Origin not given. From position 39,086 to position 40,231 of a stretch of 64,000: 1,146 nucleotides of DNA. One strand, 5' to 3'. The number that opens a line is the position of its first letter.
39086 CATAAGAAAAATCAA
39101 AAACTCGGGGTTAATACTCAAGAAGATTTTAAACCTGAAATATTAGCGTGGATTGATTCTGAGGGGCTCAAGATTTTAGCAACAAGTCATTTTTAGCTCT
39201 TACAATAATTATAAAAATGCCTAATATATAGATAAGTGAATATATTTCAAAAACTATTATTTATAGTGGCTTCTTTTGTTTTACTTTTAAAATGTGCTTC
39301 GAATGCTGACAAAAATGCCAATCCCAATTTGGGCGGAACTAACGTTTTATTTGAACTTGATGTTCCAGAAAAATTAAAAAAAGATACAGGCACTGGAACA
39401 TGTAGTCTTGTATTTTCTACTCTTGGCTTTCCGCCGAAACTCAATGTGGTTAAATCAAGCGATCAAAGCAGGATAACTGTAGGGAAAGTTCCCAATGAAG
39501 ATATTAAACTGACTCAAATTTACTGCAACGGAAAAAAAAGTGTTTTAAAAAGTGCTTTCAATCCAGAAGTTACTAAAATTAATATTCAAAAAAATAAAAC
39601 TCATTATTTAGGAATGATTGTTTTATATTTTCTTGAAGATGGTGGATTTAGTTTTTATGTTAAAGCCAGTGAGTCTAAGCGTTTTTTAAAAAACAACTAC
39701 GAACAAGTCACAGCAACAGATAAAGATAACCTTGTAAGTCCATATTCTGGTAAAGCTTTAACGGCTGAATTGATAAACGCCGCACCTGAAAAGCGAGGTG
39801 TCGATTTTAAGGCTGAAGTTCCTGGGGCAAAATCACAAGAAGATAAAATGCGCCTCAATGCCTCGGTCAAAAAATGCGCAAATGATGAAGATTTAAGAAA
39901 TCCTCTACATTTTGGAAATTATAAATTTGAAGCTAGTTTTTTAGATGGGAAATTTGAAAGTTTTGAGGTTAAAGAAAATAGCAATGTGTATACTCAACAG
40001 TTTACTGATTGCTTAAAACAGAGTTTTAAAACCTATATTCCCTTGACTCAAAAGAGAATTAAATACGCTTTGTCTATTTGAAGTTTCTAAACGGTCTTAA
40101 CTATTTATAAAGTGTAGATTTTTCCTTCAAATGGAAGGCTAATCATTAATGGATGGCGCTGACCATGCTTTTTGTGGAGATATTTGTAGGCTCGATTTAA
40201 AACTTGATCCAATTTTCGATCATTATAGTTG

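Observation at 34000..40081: Duplicated envelope module: OM-barrel-like protein + coupled Gly-rich secreted protein + Cys4 lipoprotein (candidate undescribed fibre/matrix secretion-assembly system)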

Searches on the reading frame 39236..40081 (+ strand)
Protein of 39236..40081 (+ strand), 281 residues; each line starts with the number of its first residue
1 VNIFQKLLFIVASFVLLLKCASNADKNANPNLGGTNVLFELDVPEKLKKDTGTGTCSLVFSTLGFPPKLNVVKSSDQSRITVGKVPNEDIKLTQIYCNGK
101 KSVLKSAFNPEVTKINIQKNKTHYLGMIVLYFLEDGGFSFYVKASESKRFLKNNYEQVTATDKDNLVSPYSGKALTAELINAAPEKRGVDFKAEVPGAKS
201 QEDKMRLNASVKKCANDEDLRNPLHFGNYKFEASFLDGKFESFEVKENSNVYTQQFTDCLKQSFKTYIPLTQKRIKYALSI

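Call 6: search_protein_families(library=pfam, proteins=[window:39236-40081:+], max_evalue=1)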
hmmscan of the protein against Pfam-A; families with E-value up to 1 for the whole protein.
window:39236-40081:+ (281 aa): 1 family
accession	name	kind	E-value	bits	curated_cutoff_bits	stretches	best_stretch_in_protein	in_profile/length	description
PF20622.4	Big_15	-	0.048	14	27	1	95-146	7-54/82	Bacterial Ig domain (Big_16)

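Call 7: search_protein_families(library=ncbifam, proteins=[window:39236-40081:+], max_evalue=1)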
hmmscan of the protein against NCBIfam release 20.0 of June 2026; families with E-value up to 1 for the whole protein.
window:39236-40081:+ (281 aa): 0 families
